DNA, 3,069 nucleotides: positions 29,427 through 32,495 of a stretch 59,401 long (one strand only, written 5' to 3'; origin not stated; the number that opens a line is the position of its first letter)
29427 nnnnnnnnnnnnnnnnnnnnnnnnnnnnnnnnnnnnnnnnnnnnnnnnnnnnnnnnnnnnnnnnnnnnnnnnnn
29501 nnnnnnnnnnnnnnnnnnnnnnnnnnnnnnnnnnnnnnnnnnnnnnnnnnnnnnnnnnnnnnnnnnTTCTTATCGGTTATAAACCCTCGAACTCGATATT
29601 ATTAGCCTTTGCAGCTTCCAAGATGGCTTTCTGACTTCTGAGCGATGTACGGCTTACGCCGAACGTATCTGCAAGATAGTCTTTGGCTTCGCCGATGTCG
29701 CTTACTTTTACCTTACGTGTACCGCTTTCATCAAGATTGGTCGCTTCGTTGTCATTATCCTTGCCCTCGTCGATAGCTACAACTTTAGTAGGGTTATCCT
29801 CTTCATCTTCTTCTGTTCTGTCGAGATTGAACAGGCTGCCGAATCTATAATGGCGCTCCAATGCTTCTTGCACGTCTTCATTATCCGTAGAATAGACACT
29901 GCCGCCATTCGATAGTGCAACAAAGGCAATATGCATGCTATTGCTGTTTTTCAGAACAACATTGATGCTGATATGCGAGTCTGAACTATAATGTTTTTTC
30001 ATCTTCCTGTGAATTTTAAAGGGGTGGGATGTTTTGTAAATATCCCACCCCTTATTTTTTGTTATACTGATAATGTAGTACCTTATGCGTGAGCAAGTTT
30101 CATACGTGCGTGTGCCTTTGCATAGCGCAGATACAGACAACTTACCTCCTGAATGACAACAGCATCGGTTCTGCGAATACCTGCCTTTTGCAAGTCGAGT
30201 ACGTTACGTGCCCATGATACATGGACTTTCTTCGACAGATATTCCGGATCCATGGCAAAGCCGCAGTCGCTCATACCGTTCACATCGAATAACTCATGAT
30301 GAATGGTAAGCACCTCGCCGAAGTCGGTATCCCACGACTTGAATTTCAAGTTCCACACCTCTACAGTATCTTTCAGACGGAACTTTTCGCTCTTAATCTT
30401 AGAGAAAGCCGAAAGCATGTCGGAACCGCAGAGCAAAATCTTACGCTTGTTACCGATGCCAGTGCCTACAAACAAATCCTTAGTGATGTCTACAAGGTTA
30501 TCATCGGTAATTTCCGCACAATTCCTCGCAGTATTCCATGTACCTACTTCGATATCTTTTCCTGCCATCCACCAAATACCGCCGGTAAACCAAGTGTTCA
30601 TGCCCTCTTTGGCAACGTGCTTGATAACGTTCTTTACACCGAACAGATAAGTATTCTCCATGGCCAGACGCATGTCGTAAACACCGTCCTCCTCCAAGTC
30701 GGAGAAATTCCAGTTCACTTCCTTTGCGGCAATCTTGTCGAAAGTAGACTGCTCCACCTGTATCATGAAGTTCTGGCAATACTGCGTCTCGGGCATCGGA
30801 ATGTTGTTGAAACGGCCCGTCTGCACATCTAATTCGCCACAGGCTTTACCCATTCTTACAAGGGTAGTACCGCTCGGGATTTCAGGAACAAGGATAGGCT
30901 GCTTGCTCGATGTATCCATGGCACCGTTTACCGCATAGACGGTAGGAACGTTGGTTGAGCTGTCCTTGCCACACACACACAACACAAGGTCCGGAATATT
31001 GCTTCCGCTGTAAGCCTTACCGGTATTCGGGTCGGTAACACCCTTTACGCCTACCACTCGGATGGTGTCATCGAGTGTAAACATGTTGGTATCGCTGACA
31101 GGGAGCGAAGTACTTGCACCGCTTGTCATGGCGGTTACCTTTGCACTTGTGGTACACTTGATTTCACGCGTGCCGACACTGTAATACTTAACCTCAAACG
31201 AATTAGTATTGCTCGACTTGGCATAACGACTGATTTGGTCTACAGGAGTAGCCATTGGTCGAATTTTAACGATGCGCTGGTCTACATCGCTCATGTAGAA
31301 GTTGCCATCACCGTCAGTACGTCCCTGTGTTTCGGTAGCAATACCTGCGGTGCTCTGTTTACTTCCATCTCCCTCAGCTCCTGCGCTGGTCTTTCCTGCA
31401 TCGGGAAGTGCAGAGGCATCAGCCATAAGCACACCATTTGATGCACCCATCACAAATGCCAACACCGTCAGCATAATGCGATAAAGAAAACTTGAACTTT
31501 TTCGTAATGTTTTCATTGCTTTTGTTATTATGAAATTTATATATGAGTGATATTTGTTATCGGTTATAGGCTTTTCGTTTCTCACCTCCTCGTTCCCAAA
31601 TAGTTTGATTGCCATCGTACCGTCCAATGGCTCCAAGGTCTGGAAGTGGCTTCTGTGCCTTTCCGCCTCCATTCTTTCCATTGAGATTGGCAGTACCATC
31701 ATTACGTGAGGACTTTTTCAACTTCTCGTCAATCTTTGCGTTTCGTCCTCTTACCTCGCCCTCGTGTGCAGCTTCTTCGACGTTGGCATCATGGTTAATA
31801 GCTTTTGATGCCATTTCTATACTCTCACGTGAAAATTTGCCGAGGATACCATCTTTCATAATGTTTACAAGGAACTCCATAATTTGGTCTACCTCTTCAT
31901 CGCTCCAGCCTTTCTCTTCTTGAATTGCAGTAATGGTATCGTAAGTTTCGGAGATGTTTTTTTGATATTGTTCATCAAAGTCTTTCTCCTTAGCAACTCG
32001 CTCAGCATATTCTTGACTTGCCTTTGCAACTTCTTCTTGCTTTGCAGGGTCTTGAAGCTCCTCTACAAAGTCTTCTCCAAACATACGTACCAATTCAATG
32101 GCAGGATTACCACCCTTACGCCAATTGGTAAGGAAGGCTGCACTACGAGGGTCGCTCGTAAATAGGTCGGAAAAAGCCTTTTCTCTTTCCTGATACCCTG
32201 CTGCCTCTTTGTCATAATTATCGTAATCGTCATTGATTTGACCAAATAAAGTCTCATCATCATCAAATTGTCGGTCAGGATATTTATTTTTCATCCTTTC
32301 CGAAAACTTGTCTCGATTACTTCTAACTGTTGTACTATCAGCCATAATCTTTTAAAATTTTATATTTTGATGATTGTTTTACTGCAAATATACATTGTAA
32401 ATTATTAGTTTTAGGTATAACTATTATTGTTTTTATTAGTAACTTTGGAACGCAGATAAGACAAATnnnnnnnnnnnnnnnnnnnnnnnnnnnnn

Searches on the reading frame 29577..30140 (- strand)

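Call 30: search_protein_families(library=phrogs, proteins=[window:29577-30140:-], max_evalue=0.01)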
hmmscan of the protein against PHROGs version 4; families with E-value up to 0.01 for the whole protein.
window:29577-30140:- (187 aa): 1 family
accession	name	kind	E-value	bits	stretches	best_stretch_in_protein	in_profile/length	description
phrog_23743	-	unknown function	5.1e-52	177.2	2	47-117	1-71/165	-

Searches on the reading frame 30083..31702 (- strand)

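Call 20: search_protein_families(library=pfam, proteins=[window:30083-31702:-], max_evalue=5)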
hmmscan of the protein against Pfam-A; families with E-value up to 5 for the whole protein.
window:30083-31702:- (539 aa): 1 family
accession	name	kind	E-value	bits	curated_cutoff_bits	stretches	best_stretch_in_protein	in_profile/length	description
PF17236.8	SU10_MCP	-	3.6e-31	109.2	24.1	1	129-535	11-289/292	SU10 major capsid protein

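Call 30: search_protein_families(library=phrogs, proteins=[window:30083-31702:-], max_evalue=0.01)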
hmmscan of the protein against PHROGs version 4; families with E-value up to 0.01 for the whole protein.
window:30083-31702:- (539 aa): 2 families
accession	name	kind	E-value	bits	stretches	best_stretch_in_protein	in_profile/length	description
phrog_26635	-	unknown function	0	1030.5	1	63-539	1-475/482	-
phrog_1328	-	head and packaging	7.9e-09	36.2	1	344-493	126-266/583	major head protein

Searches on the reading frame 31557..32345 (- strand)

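Call 30: search_protein_families(library=phrogs, proteins=[window:31557-32345:-], max_evalue=0.01)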
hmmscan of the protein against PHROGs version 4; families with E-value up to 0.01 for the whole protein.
window:31557-32345:- (262 aa): 1 family
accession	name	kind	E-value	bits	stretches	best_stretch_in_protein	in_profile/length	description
phrog_22323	-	unknown function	2.1e-153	510.6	1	1-262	1-262/262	-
